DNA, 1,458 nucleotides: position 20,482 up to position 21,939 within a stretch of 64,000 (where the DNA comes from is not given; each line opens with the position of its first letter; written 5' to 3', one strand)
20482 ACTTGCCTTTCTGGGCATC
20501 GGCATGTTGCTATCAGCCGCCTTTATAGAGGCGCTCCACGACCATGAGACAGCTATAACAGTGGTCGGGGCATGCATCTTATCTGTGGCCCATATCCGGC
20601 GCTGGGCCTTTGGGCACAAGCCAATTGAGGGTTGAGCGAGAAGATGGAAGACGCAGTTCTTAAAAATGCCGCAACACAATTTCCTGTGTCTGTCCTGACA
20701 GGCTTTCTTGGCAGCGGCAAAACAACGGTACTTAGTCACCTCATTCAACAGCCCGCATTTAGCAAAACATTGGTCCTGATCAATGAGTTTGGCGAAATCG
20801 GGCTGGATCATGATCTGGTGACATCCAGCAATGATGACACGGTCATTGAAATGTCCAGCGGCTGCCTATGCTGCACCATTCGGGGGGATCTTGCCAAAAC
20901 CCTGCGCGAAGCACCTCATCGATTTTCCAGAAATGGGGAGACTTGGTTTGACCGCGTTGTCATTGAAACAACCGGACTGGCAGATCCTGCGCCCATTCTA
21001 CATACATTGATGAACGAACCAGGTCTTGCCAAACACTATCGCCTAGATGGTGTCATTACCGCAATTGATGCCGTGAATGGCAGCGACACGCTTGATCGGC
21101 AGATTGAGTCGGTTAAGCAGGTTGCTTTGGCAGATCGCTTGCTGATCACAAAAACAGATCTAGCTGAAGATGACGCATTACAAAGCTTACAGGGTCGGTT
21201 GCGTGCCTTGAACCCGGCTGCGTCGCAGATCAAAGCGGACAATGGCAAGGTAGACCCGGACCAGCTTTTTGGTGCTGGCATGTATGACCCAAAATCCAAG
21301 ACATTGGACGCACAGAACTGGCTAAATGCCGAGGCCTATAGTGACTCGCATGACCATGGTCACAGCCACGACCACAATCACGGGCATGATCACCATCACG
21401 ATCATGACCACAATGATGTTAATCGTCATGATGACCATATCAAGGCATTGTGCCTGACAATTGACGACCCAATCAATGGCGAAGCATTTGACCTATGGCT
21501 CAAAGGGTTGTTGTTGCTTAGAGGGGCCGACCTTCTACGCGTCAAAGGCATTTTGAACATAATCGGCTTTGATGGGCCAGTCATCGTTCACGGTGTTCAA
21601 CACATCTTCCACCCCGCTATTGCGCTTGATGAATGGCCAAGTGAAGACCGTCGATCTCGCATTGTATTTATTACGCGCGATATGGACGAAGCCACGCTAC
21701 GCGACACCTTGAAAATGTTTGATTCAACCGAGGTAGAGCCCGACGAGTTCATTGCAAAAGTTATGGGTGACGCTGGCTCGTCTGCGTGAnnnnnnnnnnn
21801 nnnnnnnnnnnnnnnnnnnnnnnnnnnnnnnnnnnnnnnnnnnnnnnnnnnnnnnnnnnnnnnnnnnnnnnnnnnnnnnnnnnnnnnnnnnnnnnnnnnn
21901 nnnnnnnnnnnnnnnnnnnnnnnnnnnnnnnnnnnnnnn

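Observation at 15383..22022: Zinc module is bracketed by a ~92 bp direct repeat with a 32 bp nearly invariant core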

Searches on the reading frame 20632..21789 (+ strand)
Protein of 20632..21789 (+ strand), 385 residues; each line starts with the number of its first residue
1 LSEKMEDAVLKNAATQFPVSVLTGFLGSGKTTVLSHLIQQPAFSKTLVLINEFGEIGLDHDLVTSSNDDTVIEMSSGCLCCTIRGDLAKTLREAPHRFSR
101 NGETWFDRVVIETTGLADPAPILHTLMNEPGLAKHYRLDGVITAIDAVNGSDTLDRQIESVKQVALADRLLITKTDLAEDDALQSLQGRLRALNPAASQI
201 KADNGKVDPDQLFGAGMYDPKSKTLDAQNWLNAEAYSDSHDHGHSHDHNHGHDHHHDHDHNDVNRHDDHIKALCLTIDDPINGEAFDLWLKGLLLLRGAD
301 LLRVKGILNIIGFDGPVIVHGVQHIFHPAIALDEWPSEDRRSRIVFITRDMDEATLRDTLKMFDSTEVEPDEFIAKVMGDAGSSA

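Call 7: search_protein_families(library=pfam, proteins=[window:20632-21789:+])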
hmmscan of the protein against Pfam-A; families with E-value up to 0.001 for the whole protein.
window:20632-21789:+ (385 aa): 2 families
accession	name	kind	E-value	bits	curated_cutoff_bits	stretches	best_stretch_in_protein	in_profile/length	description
PF02492.25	cobW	-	1.1e-46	159.1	20.7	1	18-199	1-178/180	CobW/HypB/UreG, nucleotide-binding domain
PF07683.19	CobW_C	-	2.6e-20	72.5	22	1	270-361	1-91/94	Cobalamin synthesis protein cobW C-terminal domain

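Call 15: find_homologous_proteins(query=window:20632-21789:+, max_evalue=1e-60)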
Query window:20632-21789:+ (385 aa): 7969 proteins with E <= 1e-60 among 8000 candidates; the best 120 are listed.
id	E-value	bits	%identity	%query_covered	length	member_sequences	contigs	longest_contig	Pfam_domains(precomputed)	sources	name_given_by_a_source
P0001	1.2e-255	865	100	99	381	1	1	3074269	PF02492.26,PF07683.20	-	-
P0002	1.0e-183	629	74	94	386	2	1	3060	PF02492.26,PF07683.20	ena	-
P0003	4.1e-183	627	70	96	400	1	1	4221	PF02492.26,PF07683.20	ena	-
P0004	2.1e-181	621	71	98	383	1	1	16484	PF02492.26,PF07683.20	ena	-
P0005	6.4e-180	616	71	98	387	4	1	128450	PF02492.26,PF07683.20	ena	-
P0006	3.1e-179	614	73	94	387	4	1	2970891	PF02492.26,PF07683.20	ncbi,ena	-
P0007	1.4e-178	612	71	98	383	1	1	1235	PF02492.26,PF07683.20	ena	-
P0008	7.9e-178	609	71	99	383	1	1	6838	PF02492.26,PF07683.20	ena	-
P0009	9.6e-178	609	71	98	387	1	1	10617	PF02492.26,PF07683.20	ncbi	-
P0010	1.3e-177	608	70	96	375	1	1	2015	PF02492.26,PF07683.20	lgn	-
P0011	1.8e-177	608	71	98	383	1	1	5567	PF02492.26,PF07683.20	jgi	-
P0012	2.5e-177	608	71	98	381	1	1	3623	PF02492.26,PF07683.20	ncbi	-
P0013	2.8e-177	607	70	98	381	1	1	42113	PF02492.26,PF07683.20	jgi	jgi:G3E family GTPase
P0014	4.0e-177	607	70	98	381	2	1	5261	PF02492.26,PF07683.20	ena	-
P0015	8.8e-177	606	70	98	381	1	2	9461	PF02492.26,PF07683.20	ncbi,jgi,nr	ncbi:MAG: GTP-binding protein [Alphaproteobacteria bacterium]|nr:GTP-binding protein [Alphaproteobac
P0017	1.1e-176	605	71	98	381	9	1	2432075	PF02492.26,PF07683.20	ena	-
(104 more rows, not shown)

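Call 28: find_encoding_contigs(protein=P0006, flank=10000, max_places=2)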
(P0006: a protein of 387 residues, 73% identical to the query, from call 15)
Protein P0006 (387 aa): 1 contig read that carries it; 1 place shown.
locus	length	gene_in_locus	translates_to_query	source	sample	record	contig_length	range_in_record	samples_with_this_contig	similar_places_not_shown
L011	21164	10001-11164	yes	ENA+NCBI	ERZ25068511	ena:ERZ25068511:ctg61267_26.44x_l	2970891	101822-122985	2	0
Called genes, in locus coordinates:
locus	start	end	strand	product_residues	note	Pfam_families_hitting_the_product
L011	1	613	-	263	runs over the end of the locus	PF01135:PCMT (weak), PF01209:Ubie_methyltran, PF13489:Methyltransf_23, PF13847:Methyltransf_31, PF08241:Methyltransf_11, PF08242:Methyltransf_12, PF13649:Methyltransf_25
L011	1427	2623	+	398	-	PF03137:OATP (faint), PF07690:MFS_1, PF05977:MFS_3 (weak), PF07690:MFS_1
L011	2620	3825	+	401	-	PF07690:MFS_1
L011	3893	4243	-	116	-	PF00837:T4_deiodinase (weak), PF08534:Redoxin (weak)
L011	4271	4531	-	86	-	-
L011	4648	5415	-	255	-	PF13302:Acetyltransf_3 (weak), PF00583:Acetyltransf_1 (weak), PF13673:Acetyltransf_10 (weak), PF08445:FR47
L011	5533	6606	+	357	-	PF00180:Iso_dh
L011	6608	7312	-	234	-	PF13641:Glyco_tranf_2_3, PF00535:Glycos_transf_2, PF10111:Glyco_tranf_2_2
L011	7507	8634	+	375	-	PF05343:Peptidase_M42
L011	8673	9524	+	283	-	PF02621:VitK2_biosynth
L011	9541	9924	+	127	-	PF00903:Glyoxalase, PF13669:Glyoxalase_4 (weak)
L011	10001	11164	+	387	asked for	PF02492:cobW, PF07683:CobW_C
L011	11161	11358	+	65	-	PF01406:tRNA-synt_1e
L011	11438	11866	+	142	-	PF00293:NUDIX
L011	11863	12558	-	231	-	PF13489:Methyltransf_23 (weak), PF13847:Methyltransf_31, PF08241:Methyltransf_11, PF08242:Methyltransf_12, PF13649:Methyltransf_25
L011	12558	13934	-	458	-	PF03972:MmgE_PrpD_N, PF19305:MmgE_PrpD_C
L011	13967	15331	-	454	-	PF03972:MmgE_PrpD_N, PF19305:MmgE_PrpD_C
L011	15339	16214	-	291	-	PF13714:PEP_mutase, PF00463:ICL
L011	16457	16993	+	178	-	PF17874:TPR_MalT (faint), PF13174:TPR_6 (faint), PF13424:TPR_12 (faint), PF13428:TPR_14 (faint), PF14559:TPR_19 (faint), PF07719:TPR_2 (faint), PF13432:TPR_16 (weak), PF00515:TPR_1 (weak), +6 more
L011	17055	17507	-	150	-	PF07883:Cupin_2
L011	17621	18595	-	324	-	PF00561:Abhydrolase_1, PF12697:Abhydrolase_6, PF12146:Hydrolase_4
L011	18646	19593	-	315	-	PF07883:Cupin_2 (weak)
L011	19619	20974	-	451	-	PF13187:Fer4_9 (faint), PF12797:Fer4_2 (faint), PF13237:Fer4_10, PF12838:Fer4_7, PF13183:Fer4_8, PF13484:Fer4_16 (weak), PF13534:Fer4_17, PF02754:CCG, +2 more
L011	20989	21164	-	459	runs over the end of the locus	PF01565:FAD_binding_4, PF02913:FAD-oxidase_C (weak)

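Call 29: find_encoding_contigs(protein=P0005, flank=10000, max_places=2)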
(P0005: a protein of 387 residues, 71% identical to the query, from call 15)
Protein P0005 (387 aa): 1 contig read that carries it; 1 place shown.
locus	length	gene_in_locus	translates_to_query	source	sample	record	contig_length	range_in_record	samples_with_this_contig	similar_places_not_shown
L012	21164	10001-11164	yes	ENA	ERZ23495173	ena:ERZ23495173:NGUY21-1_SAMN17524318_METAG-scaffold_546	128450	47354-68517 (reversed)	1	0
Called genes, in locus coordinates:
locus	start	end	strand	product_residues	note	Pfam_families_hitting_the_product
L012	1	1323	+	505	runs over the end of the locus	PF03137:OATP (faint), PF07690:MFS_1, PF05977:MFS_3 (faint), PF07690:MFS_1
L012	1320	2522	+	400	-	PF07690:MFS_1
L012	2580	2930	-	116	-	PF00837:T4_deiodinase (weak), PF08534:Redoxin (weak)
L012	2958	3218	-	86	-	-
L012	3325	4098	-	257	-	PF00583:Acetyltransf_1 (weak), PF13302:Acetyltransf_3 (weak), PF13673:Acetyltransf_10 (weak), PF08445:FR47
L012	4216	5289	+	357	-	PF00180:Iso_dh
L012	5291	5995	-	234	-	PF13641:Glyco_tranf_2_3, PF00535:Glycos_transf_2, PF10111:Glyco_tranf_2_2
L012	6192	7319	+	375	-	PF05343:Peptidase_M42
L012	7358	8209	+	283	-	PF02621:VitK2_biosynth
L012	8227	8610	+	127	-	PF00903:Glyoxalase, PF13669:Glyoxalase_4 (weak)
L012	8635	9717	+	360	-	PF01547:SBP_bac_1, PF13416:SBP_bac_8, PF13531:SBP_bac_11 (weak), PF13343:SBP_bac_6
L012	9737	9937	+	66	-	PF00293:NUDIX (weak)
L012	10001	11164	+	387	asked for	PF02492:cobW, PF07683:CobW_C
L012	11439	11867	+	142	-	PF00293:NUDIX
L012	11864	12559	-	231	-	PF13489:Methyltransf_23 (weak), PF13847:Methyltransf_31, PF08241:Methyltransf_11, PF08242:Methyltransf_12, PF13649:Methyltransf_25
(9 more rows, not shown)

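Call 30: find_encoding_contigs(protein=P0017, flank=10000, max_places=2)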
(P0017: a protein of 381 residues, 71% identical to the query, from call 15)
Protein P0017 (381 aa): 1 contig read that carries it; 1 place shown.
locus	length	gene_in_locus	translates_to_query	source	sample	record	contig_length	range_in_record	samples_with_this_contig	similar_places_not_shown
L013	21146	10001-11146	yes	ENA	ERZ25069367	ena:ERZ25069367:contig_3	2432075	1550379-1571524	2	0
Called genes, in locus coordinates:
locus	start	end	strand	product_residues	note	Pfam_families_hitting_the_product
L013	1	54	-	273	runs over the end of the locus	PF01026:TatD_DNase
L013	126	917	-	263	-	PF01135:PCMT (weak), PF01209:Ubie_methyltran, PF13489:Methyltransf_23, PF13847:Methyltransf_31, PF08241:Methyltransf_11, PF08242:Methyltransf_12, PF13649:Methyltransf_25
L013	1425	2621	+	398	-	PF03137:OATP (faint), PF07690:MFS_1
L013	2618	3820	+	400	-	PF07690:MFS_1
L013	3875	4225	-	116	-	PF00837:T4_deiodinase (weak), PF08534:Redoxin (weak)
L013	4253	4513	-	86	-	-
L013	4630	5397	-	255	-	PF00583:Acetyltransf_1 (weak), PF13673:Acetyltransf_10 (weak), PF08445:FR47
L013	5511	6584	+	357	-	PF00180:Iso_dh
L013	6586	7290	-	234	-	PF13641:Glyco_tranf_2_3, PF00535:Glycos_transf_2, PF10111:Glyco_tranf_2_2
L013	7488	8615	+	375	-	PF05343:Peptidase_M42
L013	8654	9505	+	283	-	PF02621:VitK2_biosynth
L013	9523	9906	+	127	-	PF00903:Glyoxalase, PF13669:Glyoxalase_4 (weak)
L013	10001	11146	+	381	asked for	PF02492:cobW, PF07683:CobW_C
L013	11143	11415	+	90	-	PF01406:tRNA-synt_1e (weak)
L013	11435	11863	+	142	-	PF00293:NUDIX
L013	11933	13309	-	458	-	PF03972:MmgE_PrpD_N, PF19305:MmgE_PrpD_C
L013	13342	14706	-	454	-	PF03972:MmgE_PrpD_N, PF19305:MmgE_PrpD_C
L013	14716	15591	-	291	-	PF13714:PEP_mutase, PF00463:ICL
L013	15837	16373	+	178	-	PF13174:TPR_6 (faint), PF13428:TPR_14 (faint), PF14559:TPR_19 (faint), PF07719:TPR_2 (faint), PF07721:TPR_4 (faint), PF13424:TPR_12 (weak), PF13432:TPR_16 (weak), PF00515:TPR_1 (weak), +5 more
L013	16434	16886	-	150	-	PF07883:Cupin_2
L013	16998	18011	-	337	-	PF02129:Peptidase_S15 (faint), PF00561:Abhydrolase_1, PF12146:Hydrolase_4, PF12697:Abhydrolase_6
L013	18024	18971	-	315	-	PF07883:Cupin_2 (weak)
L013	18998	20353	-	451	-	PF13187:Fer4_9 (faint), PF12797:Fer4_2 (faint), PF13237:Fer4_10, PF12838:Fer4_7, PF13183:Fer4_8, PF13484:Fer4_16 (weak), PF13534:Fer4_17, PF02754:CCG, +2 more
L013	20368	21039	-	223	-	PF02913:FAD-oxidase_C (faint)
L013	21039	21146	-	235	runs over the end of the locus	PF01565:FAD_binding_4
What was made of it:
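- Tried and rejected: The closest ones (L011-L013) are in unrelated contexts and useless for synteny (calls 28-30).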

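Call 47: find_encoding_contigs(protein=P0004, flank=10000, max_places=1)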
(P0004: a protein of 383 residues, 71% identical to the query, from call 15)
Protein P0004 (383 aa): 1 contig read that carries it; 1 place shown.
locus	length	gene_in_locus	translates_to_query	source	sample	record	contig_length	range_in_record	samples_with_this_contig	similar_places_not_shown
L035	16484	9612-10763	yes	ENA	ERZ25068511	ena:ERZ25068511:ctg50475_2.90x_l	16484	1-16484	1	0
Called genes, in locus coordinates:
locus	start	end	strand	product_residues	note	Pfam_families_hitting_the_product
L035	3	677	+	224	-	?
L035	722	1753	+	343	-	PF08240:ADH_N, PF16912:Glu_dehyd_C (weak), PF00107:ADH_zinc_N, PF13602:ADH_zinc_N_2 (weak)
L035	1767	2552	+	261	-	PF00106:adh_short, PF13561:adh_short_C2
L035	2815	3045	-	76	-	-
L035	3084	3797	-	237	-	-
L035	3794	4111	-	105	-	-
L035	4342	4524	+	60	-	-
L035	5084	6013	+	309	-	PF12760:Zn_ribbon_IS1595, PF12762:DDE_Tnp_IS1595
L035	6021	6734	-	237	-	PF08856:DUF1826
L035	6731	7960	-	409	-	PF02492:cobW, PF07683:CobW_C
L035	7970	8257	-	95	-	-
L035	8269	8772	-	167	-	PF01502:PRA-CH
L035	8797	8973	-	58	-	-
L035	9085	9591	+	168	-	PF01475:FUR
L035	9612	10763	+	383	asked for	PF02492:cobW, PF07683:CobW_C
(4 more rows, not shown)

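Call 48: find_encoding_contigs(protein=P0002, flank=10000, max_places=1)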
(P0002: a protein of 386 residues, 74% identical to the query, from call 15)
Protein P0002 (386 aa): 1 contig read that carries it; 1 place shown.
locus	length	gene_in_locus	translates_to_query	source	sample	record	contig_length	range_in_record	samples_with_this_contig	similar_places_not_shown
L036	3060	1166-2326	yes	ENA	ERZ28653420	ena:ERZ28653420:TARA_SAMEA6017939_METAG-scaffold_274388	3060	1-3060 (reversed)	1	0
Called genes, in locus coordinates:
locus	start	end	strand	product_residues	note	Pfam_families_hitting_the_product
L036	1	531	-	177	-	?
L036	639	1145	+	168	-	PF01475:FUR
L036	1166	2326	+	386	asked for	PF02492:cobW, PF07683:CobW_C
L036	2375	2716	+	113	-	-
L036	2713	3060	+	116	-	?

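Call 57: find_encoding_contigs(protein=P0009, flank=10000, max_places=1)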
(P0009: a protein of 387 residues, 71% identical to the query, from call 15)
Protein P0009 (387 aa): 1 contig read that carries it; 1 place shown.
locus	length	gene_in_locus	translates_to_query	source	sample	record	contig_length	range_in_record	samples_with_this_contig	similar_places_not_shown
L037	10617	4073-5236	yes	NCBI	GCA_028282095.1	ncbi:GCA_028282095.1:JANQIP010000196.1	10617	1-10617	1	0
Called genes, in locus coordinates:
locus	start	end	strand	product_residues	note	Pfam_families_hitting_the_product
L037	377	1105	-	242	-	PF08856:DUF1826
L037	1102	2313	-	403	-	PF02492:cobW, PF07683:CobW_C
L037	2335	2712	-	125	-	-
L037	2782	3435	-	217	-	PF01227:GTP_cyclohydroI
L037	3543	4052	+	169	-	PF01475:FUR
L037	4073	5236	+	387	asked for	PF02492:cobW, PF07683:CobW_C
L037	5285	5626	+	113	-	-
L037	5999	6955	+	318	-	PF02492:cobW, PF07683:CobW_C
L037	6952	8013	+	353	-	PF25174:Beta-prop_THOC3 (weak), PF23381:Beta-prop_IFT122_1st, PF23414:Beta-prop_EML_2 (weak), PF24814:WD40_Prp19, PF24807:WD40_CDC20-Fz (weak), PF25174:Beta-prop_THOC3, PF25173:Beta-prop_WDR3_1st (weak), PF25175:Beta-prop_WDR5 (weak), +15 more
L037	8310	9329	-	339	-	PF08100:Dimerisation (weak), PF00891:Methyltransf_2, PF13489:Methyltransf_23, PF08241:Methyltransf_11 (weak), PF08242:Methyltransf_12 (weak), PF13649:Methyltransf_25 (faint)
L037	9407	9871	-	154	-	PF01047:MarR, PF12802:MarR_2, PF13463:HTH_27 (weak), PF01325:Fe_dep_repress (faint)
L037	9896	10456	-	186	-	-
